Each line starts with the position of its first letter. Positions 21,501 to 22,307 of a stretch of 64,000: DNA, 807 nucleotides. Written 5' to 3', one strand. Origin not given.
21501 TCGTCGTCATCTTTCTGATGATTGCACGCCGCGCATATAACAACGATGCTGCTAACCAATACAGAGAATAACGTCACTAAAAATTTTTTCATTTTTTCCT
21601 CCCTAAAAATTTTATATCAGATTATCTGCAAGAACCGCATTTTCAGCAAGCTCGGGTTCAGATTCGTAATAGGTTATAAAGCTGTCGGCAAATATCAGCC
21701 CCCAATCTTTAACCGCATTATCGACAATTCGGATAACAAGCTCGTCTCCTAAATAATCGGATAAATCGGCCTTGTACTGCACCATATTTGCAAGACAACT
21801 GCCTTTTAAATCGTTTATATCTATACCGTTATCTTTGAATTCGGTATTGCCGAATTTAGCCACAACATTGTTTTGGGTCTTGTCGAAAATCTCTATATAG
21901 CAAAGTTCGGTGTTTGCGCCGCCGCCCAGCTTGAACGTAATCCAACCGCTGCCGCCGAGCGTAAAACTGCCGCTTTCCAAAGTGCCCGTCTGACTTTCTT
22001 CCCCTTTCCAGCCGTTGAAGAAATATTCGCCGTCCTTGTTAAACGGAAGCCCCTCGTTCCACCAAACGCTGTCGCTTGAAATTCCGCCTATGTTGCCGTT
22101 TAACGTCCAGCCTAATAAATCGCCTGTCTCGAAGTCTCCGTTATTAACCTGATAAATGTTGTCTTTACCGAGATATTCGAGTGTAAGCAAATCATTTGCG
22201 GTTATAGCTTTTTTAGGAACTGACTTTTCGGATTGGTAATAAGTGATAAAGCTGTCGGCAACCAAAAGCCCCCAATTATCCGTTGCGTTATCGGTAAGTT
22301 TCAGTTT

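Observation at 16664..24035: Nine copies of an unassigned beta-sandwich module in two adjacent catalytic-domain-free surface proteins: candidate new fructan-binding CBM family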

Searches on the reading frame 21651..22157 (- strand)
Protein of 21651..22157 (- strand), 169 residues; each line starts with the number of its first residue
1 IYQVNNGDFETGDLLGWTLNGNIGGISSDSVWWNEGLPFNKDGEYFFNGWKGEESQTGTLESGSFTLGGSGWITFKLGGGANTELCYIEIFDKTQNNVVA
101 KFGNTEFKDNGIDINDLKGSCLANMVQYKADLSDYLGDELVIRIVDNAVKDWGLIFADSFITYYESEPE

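Call 10: search_solved_structures(query=A1, max_evalue=10, show_alignments=3)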
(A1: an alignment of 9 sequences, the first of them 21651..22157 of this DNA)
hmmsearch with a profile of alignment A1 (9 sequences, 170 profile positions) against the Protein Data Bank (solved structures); distinct sequences matched with E-value up to 10: 1.
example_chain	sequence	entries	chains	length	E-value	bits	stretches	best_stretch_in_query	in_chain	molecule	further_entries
8xmz_A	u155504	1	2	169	0.017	18.4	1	3-32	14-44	T9SS C-terminal target domain-containing protein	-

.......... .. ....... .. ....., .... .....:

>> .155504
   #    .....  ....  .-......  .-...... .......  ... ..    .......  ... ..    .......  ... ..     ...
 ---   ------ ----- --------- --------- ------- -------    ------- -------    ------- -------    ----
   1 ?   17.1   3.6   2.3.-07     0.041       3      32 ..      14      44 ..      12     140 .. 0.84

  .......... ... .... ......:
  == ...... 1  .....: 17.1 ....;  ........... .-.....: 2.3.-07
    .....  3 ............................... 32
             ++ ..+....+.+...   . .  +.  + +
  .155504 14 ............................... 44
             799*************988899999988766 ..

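Call 11: search_protein_families(library=pfam, alignment_id=A1, max_evalue=10)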
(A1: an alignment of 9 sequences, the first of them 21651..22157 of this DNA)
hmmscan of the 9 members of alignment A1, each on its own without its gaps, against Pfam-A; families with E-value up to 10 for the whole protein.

A. member 1, window:21651-22157:- (169 aa): 0 families

B. families by the number of members that match (of 9 scanned): 2 families
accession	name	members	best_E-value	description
PF22245.3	G7C_C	1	0.00079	Tailspike protein, C-terminal domain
PF04634.17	YezG-like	1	0.049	Immunity protein YezG-like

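Call 13: find_homologous_proteins(query=A1, max_evalue=0.001)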
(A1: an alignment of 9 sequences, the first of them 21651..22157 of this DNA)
Query A1 (9 sequences) (169 aa, profile of the alignment): 117 proteins with E <= 0.001 among 1881 candidates.
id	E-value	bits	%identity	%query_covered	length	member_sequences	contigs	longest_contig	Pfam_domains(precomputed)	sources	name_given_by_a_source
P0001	1.0e-98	346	100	100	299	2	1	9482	-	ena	-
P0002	3.3e-85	302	48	98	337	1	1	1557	-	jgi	jgi:hypothetical protein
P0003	1.8e-75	271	52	100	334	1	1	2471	-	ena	-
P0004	1.3e-73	265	47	99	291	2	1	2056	-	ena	-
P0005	3.2e-73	263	39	52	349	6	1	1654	-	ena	-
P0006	1.4e-72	261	47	98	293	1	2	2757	-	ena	-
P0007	1.0e-71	258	82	100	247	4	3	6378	-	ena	-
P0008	2.0e-71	257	56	98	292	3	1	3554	-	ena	-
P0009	7.6e-71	256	47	99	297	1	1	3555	-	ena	-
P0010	1.0e-67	245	42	41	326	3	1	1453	-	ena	-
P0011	8.7e-66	239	54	98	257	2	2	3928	-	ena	-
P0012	1.8e-61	225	49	98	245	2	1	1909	-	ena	-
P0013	8.6e-60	220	77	99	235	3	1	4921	-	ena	-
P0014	5.7e-58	214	45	99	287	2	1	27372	-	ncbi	-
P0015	2.0e-56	209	48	99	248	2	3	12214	-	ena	-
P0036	8.6e-40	154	43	99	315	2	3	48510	-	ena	-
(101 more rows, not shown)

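Call 22: search_protein_representatives(alignment_id=A1)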
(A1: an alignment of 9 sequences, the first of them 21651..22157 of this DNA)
Query: 9 sequences, 170 profile positions. Proteins with E-value up to 0.001 (for the whole library): 1850; up to 1e-10: 693; up to 1e-30: 315. The best 150 are listed.
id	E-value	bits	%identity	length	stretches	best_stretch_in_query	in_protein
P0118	0.0e+00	1292.8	-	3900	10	2-170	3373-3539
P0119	4.9e-266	889.1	-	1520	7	2-168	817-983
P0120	1.2e-256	858.5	-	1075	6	3-169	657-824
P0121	1.3e-232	780.3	-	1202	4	2-170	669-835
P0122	5.5e-226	758.8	-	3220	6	2-169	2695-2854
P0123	6.1e-212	713.1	-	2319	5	1-168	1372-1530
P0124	3.4e-211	710.6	-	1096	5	2-167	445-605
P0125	9.0e-209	702.7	-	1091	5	2-168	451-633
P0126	3.7e-197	664.9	-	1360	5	2-169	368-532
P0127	8.6e-193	650.7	-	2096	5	3-169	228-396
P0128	4.3e-187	632.2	-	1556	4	3-169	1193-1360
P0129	2.4e-181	613.5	-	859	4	2-168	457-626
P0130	2.2e-179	607.1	-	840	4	2-168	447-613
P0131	1.7e-175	594.5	-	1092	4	2-169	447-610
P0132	2.4e-168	571.2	-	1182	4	3-169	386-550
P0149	8.7e-141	481.5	-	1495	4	3-166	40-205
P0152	2.3e-133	457.3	-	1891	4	2-169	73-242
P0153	6.7e-132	452.6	-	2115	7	2-169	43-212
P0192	2.0e-110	382.7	-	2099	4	2-169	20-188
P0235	5.8e-78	277.0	-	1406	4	5-164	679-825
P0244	2.6e-73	261.9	-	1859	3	3-169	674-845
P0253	7.0e-68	244.2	-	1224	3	3-169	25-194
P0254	3.0e-67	242.2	-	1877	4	3-164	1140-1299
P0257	4.5e-66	238.3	-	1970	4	3-165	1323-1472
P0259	1.3e-65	236.8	-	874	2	5-169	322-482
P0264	7.9e-63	227.8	-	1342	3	4-163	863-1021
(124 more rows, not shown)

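Call 24: predict_structure(alignment_id=A2)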
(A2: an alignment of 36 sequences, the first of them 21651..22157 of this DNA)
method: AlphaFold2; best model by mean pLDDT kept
length: 169 residues; sequences in the alignment: 36
mean_pLDDT: 91.0   pTM: 0.88
mean pLDDT of the five models: 91.0, 89.9, 88.3, 87.0, 85.5
residues with pLDDT >= 90: 125; 70-90: 37; 50-70: 7; < 50: 0
segments of 3 or more residues with pLDDT < 50: none
pLDDT, mean of each block of 10 residues (from residue 1): 69 94 96 86 95 93 95 95 95 97 90 76 90 97 96 92 88
secondary structure, 60 per line:
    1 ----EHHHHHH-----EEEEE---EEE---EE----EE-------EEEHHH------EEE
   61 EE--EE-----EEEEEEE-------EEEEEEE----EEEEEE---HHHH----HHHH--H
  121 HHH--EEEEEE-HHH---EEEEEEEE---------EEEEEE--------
elements in order: H6-11 E17-21 E25-27 E46-48 E58-62 E72-78 E86-92 E97-102 H106-109 H114-117 H120-123 E126-131 E139-146 E156-161

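Call 25: search_protein_families(library=pfam, proteins=[P0127, P0192, P0244, P0235, P0264, P0259], max_evalue=0.001)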
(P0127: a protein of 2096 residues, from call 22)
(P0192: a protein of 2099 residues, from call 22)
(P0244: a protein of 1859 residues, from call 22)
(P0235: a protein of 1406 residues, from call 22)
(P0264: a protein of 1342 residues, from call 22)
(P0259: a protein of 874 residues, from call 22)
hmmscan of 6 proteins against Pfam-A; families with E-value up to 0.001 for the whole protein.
P0127 (2096 aa): 6 families
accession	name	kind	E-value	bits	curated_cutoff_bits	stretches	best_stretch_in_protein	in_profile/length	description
PF00251.26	Glyco_hydro_32N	-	8e-62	210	22.1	1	1004-1324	1-303/307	Glycosyl hydrolases family 32 N-terminal domain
PF00395.25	SLH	-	3.7e-36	123.3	20.8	3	1972-2012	4-44/44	S-layer homology domain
PF08244.19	Glyco_hydro_32C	-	7.3e-32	111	21.9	1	1331-1484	1-158/158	Glycosyl hydrolases family 32 C terminal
PF13385.13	Laminin_G_3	-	1.8e-26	93.5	27.6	1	797-966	2-150/151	Concanavalin A-like lectin/glucanases superfamily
PF00354.24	Pentaxin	-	4.6e-06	26.9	25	1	882-991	81-186/194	Pentaxin family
PF16346.12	GH32_BT1760-like_C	-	0.00058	20.3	31.4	0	1430-1481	126-175/176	GH32, BT1760-like, C-terminal domain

P0192 (2099 aa): 4 families
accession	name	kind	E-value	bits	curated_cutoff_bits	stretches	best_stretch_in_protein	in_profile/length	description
PF00251.26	Glyco_hydro_32N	-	8.8e-152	505.4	22.1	2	276-589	1-304/307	Glycosyl hydrolases family 32 N-terminal domain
PF08244.19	Glyco_hydro_32C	-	3.2e-75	251.9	21.9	2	595-748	1-157/158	Glycosyl hydrolases family 32 C terminal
PF13385.13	Laminin_G_3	-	3.5e-23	82.9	27.6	1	1149-1320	1-151/151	Concanavalin A-like lectin/glucanases superfamily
PF02210.31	Laminin_G_2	-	0.00036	21.4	22.9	0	1196-1309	15-123/126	Laminin G domain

P0244 (1859 aa): 4 families
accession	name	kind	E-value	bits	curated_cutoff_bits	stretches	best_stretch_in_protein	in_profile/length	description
PF00251.26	Glyco_hydro_32N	-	1e-46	160.4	22.1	1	1144-1476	1-298/307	Glycosyl hydrolases family 32 N-terminal domain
PF13385.13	Laminin_G_3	-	1.8e-14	54.6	27.6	1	941-1112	4-150/151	Concanavalin A-like lectin/glucanases superfamily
PF02368.24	Big_2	-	5.4e-09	36.3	22.8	2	1773-1848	2-75/79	Bacterial Ig-like domain (group 2)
PF08244.19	Glyco_hydro_32C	-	0.00078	19.9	21.9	1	1501-1584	17-122/158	Glycosyl hydrolases family 32 C terminal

P0235 (1406 aa): 6 families
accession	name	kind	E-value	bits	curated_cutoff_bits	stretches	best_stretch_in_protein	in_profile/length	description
PF02368.24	Big_2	-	1.1e-46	157.1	22.8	3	1076-1151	1-74/79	Bacterial Ig-like domain (group 2)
PF08244.19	Glyco_hydro_32C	-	4.5e-25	89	21.9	1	42-198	1-158/158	Glycosyl hydrolases family 32 C terminal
PF22359.2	Big-like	-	7.7e-09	36.1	27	0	1123-1159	13-47/48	Bacterial Ig-like domain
PF21764.3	Invasin_D4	-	1.2e-07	32.5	27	0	857-887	29-58/88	Invasin, domain 4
PF18962.6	Por_Secre_tail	-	2e-07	31.7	27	1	1341-1403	1-73/75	Secretion system C-terminal sorting domain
PF16346.12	GH32_BT1760-like_C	-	6.2e-07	30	31.4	1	64-196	46-176/176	GH32, BT1760-like, C-terminal domain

P0264 (1342 aa): 4 families
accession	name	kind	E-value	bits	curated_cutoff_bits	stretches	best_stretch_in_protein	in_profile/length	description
PF00251.26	Glyco_hydro_32N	-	1.2e-53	183.1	22.1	1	293-605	1-303/307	Glycosyl hydrolases family 32 N-terminal domain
PF08244.19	Glyco_hydro_32C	-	7.6e-32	111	21.9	1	612-765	1-157/158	Glycosyl hydrolases family 32 C terminal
PF13385.13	Laminin_G_3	-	2.3e-29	102.9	27.6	1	91-255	1-149/151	Concanavalin A-like lectin/glucanases superfamily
PF02368.24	Big_2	-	1.3e-10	41.5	22.8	1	775-847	1-74/79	Bacterial Ig-like domain (group 2)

P0259 (874 aa): 0 families

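Call 27: list_cluster_members(proteins=[P0149, P0152, P0127, P0153, P0192, P0257, P0253, P0254, P0264, P0121])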
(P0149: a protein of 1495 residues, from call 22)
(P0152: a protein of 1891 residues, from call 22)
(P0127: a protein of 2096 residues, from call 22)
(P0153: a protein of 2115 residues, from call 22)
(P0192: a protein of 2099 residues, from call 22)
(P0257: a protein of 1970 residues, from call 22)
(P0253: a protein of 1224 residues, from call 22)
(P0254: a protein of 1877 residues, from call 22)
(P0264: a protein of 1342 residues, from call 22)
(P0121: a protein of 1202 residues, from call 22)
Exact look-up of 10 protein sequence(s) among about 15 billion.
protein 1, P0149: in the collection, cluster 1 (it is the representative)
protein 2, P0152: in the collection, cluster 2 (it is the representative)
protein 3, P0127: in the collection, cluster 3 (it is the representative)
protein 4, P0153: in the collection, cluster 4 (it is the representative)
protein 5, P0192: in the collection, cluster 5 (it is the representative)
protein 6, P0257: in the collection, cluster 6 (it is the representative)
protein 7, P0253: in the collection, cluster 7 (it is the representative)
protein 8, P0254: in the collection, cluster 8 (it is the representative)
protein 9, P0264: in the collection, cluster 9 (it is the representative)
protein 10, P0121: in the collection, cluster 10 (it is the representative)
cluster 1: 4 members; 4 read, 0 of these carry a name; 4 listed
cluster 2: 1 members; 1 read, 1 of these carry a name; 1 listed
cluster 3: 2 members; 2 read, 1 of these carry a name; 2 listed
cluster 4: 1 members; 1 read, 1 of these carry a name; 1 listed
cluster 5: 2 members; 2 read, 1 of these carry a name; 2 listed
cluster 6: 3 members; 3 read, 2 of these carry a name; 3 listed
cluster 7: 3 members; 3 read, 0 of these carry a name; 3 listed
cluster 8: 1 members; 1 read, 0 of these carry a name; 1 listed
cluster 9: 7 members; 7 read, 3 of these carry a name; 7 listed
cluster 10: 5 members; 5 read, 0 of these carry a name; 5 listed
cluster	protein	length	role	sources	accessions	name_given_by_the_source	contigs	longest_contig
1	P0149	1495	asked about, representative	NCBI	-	-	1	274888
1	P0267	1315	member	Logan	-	-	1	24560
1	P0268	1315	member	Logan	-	-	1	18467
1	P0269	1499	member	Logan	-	-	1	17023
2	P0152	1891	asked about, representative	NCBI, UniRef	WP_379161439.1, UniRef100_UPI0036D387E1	GH32 C-terminal domain-containing protein [Paenibacillus sp. sgz5001063] | GH32 C-terminal domain-containing protein n=1 Tax=Paenibacillus sp. sgz5001063 ...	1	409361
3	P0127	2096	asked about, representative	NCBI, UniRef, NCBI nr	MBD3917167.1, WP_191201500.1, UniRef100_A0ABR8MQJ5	S-layer homology domain-containing protein [Paenibacillus sp. PR3] | beta-fructofuranosidase n=1 Tax=Paenibacillus terricola TaxID=2763503 ... | S-layer homology domain-containing protein [Paenibacillus terricola]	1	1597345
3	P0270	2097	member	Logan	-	-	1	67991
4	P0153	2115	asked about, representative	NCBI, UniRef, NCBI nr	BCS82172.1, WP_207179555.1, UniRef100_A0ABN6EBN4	GH32 C-terminal domain-containing protein [Anaerocellum diazotrophicum] | beta-fructofuranosidase n=1 Tax=Caldicellulosiruptor diazotrophicus TaxID=2806205 ... | GH32 C-terminal domain-containing protein [Caldicellulosiruptor diazotrophicus]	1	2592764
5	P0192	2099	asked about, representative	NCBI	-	-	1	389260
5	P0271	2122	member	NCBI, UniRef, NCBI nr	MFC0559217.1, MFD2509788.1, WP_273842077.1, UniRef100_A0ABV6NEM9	GH32 C-terminal domain-containing protein [Halalkalibacter alkalisediminis] | GH32 C-terminal domain-containing protein n=1 Tax=Halalkalibacter alkalisediminis ...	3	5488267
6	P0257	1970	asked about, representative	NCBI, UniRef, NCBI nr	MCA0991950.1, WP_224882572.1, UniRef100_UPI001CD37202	GH32 C-terminal domain-containing protein [Guptibacillus hwajinpoensis] | GH32 C-terminal domain-containing protein n=1 Tax=Guptibacillus hwajinpoensis ... | GH32 C-terminal domain-containing protein [Pseudalkalibacillus hwajinpoensis]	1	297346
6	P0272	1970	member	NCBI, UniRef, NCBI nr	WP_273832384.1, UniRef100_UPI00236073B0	GH32 C-terminal domain-containing protein [Guptibacillus sedimenti] | GH32 C-terminal domain-containing protein n=1 Tax=Guptibacillus sedimenti TaxID=3025680 ... | GH32 C-terminal domain-containing protein [Pseudalkalibacillus sedimenti]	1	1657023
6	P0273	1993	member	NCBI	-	-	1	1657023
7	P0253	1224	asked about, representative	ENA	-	-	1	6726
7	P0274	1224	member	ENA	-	-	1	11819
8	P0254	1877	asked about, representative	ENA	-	-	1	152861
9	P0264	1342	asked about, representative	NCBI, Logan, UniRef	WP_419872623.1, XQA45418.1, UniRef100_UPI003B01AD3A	GH32 C-terminal domain-containing protein [Candidatus Pristimantibacillus sp. PTI5] | GH32 C-terminal domain-containing protein n=1 Tax=Candidatus Pristimantibacillus sp. PTI5 ...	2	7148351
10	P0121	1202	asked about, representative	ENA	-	-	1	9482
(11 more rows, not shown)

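Call 30: fold_search(model_id=the predicted structure, library=pdb)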
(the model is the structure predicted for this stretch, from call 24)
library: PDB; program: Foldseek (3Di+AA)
matches with E <= 10: 1457; with E <= 0.001: 24
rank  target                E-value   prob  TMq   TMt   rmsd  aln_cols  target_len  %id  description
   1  8xmz_A                1.0e-05  1.00  0.56  0.67   3.7       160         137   15  Crystal structure of a novel porphyran-binding carbohydrate binding module (released 2024-01-17)
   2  2c26                  1.2e-05  1.00  0.46  0.34   5.7       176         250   12  Structural basis for the promiscuous specificity of the carbohydrate- binding modules from the beta-sandwich super famil (released 2005-10-18)
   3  3m1h_D                2.0e-05  1.00  0.53  0.51   6.2       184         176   17  Crystal Structure Analysis of the K3 Cleaved Adhesin Domain of Lys-gingipain (Kgp) from Porphyromonas gingivalis w83 (released 2011-03-23)
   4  3m1h_A                2.3e-05  1.00  0.52  0.51   6.2       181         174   15  Crystal Structure Analysis of the K3 Cleaved Adhesin Domain of Lys-gingipain (Kgp) from Porphyromonas gingivalis w83 (released 2011-03-23)
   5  3m1h_B                2.9e-05  1.00  0.53  0.51   6.3       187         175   16  Crystal Structure Analysis of the K3 Cleaved Adhesin Domain of Lys-gingipain (Kgp) from Porphyromonas gingivalis w83 (released 2011-03-23)
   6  3m1h_C                5.1e-05  1.00  0.53  0.53   6.2       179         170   16  Crystal Structure Analysis of the K3 Cleaved Adhesin Domain of Lys-gingipain (Kgp) from Porphyromonas gingivalis w83 (released 2011-03-23)
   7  5w6h_A                8.1e-05  1.00  0.49  0.15   4.7       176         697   14  Crystal structure of Bacteriophage CBA120 tailspike protein 4 enzymatically active domain (TSP4dN, orf213) (released 2018-10-24)
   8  1pmj                  1.2e-04  1.00  0.54  0.50   5.6       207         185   12  Crystal structure of Caldicellulosiruptor saccharolyticus CBM27-1 (released 2004-06-22)
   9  1pmh_X                1.4e-04  1.00  0.54  0.51   6.5       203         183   12  Crystal structure of Caldicellulosiruptor saccharolyticus CBM27-1 in complex with mannohexaose (released 2004-06-22)
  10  4itc                  1.9e-04  1.00  0.50  0.50   5.5       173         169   13  Crystal Structure Analysis of the K1 Cleaved Adhesin domain of Lys-gingipain (Kgp) from Porphyromonas gingivalis W83 (released 2013-09-25)
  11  5b4x_A                2.5e-04  1.00  0.49  0.14   8.9       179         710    9  Crystal structure of the ApoER2 ectodomain in complex with the Reelin R56 fragment (released 2017-04-26)
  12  5b4x_C                3.4e-04  1.00  0.54  0.16   6.7       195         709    9  Crystal structure of the ApoER2 ectodomain in complex with the Reelin R56 fragment (released 2017-04-26)
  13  5l73_B                3.6e-04  1.00  0.52  0.50   4.9       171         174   10  MAM domain of human neuropilin-1 (released 2016-10-26)
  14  4xup_E                5.0e-04  1.00  0.48  0.50   6.0       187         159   12  Structure of the N-terminal CBM22-1-CBM22-2 tandem domain from Paenibacillus barcinonensis Xyn10C (released 2015-06-03)
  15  6njz_A                6.3e-04  1.00  0.50  0.48   7.8       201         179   10  EphA2 LBD in complex with YSA-GSGSK-bio peptide (released 2019-05-01)
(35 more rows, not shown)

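Call 33: find_homologous_proteins(query=P0149, max_evalue=1e-30)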
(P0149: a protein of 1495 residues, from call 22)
Query P0149 (1495 aa): 682 proteins with E <= 1e-30 among 8000 candidates; the best 120 are listed.
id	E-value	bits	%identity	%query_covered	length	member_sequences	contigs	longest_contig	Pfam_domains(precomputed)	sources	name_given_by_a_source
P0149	0.0e+0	3499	100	100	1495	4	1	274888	PF08244.20,PF00251.27,PF13385.14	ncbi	-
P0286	0.0e+0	2613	61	99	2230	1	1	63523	PF08244.20,PF00932.26,PF00251.27,PF13385.14,PF00395.26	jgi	-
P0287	0.0e+0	2589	61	98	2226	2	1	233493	PF08244.20,PF00251.27,PF13385.14,PF00395.26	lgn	-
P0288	0.0e+0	2559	60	97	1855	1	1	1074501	PF08244.20,PF00251.27,PF13385.14,PF03646.21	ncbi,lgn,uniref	ncbi:GH32 C-terminal domain-containing protein [Cohnella sp. GCM10027633]|uniref:GH32 C-terminal dom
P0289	0.0e+0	2556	60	97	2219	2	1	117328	PF08244.20,PF00251.27,PF13385.14,PF03646.21,PF00395.26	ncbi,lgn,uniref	ncbi:GH32 C-terminal domain-containing protein [Paenibacillus sp. 2TAB23]|uniref:S-layer homology do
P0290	0.0e+0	2541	60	97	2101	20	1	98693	PF08244.20,PF00251.27,PF13385.14,PF00395.26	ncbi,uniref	ncbi:GH32 C-terminal domain-containing protein [Paenibacillus phytohabitans]|uniref:GH32 C-terminal 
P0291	0.0e+0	2468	61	98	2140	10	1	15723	PF08244.20,PF00251.27,PF13385.14,PF00395.26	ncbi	ncbi:Levanase precursor [compost metagenome]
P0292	0.0e+0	2330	61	97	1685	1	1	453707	PF08244.20,PF00251.27,PF13385.14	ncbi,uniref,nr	ncbi:GH32 C-terminal domain-containing protein [Paenibacillus harenae]|uniref:beta-fructofuranosidas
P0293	0.0e+0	2271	60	98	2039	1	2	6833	PF08244.20,PF00251.27,PF13385.14,PF00395.26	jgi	jgi:sucrose-6-phosphate hydrolase SacC (GH32 family)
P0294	0.0e+0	2124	50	97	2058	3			PF16346.13,PF08244.20,PF00251.27,PF13385.14,PF00395.26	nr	nr:GH32 C-terminal domain-containing protein [Cohnella hashimotonis]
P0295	0.0e+0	2087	60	100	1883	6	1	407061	PF08244.20,PF00251.27,PF13385.14,PF00395.26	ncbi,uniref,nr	ncbi:hypothetical protein POTG_01587 [Paenibacillus sp. oral taxon 786 str. D14]|uniref:S-layer homo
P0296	0.0e+0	2080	61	99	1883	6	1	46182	PF08244.20,PF00251.27,PF13385.14,PF00395.26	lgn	-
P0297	0.0e+0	2080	61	99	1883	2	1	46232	PF08244.20,PF00251.27,PF13385.14,PF00395.26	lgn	-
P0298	0.0e+0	2076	61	97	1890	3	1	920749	PF08244.20,PF00251.27,PF13385.14,PF00395.26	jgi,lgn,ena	-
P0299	0.0e+0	2076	61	97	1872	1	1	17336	PF08244.20,PF00251.27,PF13385.14,PF00395.26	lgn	-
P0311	0.0e+0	2058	61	97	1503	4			PF08244.20,PF00251.27,PF13385.14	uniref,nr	uniref:beta-fructofuranosidase n=1 Tax=Niallia circulans TaxID=1397 RepID=O52973_NIACI|nr:cycloinulo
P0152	0.0e+0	2052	61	98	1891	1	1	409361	PF08244.20,PF00251.27,PF13385.14,PF00395.26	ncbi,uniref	ncbi:GH32 C-terminal domain-containing protein [Paenibacillus sp. sgz5001063]|uniref:GH32 C-terminal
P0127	0.0e+0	1920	52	97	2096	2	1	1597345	PF08244.20,PF00354.25,PF00251.27,PF13385.14,PF00395.26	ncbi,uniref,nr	ncbi:S-layer homology domain-containing protein [Paenibacillus sp. PR3]|uniref:beta-fructofuranosida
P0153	0.0e+0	1873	48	97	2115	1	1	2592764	PF08244.20,PF00354.25,PF00251.27,PF13385.14,PF00395.26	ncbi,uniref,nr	ncbi:GH32 C-terminal domain-containing protein [Anaerocellum diazotrophicum]|uniref:beta-fructofuran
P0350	0.0e+0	1778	61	85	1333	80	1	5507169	PF08244.20,PF00251.27,PF13385.14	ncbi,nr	ncbi:cycloinulo-oligosaccharide fructanotransferase [Paenibacillus polymyxa]|nr:cycloinulo-oligosacc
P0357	0.0e+0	1687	46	97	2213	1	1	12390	PF07532.18,PF08244.20,PF22847.3,PF00251.27,PF13385.14,PF02018.24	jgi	jgi:fructan beta-fructosidase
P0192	0.0e+0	1604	46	85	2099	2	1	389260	PF08244.20,PF22847.3,PF00251.27,PF13385.14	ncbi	-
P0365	0.0e+0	1463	47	97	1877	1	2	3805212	PF07532.18,PF08244.20,PF22847.3,PF00251.27,PF04122.18,PF13385.14,PF02018.24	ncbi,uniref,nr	ncbi:cell wall-binding repeat-containing protein [Clostridium thermarum]|uniref:cell wall-binding re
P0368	0.0e+0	1413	43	97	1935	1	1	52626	PF08244.20,PF22847.3,PF00251.27,PF13385.14,PF02018.24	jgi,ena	-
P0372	0.0e+0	1384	45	100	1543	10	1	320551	PF07532.18,PF08244.20,PF00251.27,PF13385.14,PF02018.24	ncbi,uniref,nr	ncbi:sucrose-6-phosphate hydrolase SacC (GH32 family) [Neobacillus bataviensis]|uniref:beta-fructofu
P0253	0.0e+0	1340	48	86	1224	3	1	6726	PF08244.20,PF00354.25,PF00251.27,PF13385.14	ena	-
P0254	0.0e+0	1244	45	89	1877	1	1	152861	PF07532.18,PF08244.20,PF00251.27,PF04122.18,PF13385.14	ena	-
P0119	0.0e+0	1183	48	25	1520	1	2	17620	PF16403.12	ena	-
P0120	1.7e-291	989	48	34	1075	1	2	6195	PF00932.26,PF08358.17,PF02018.24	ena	-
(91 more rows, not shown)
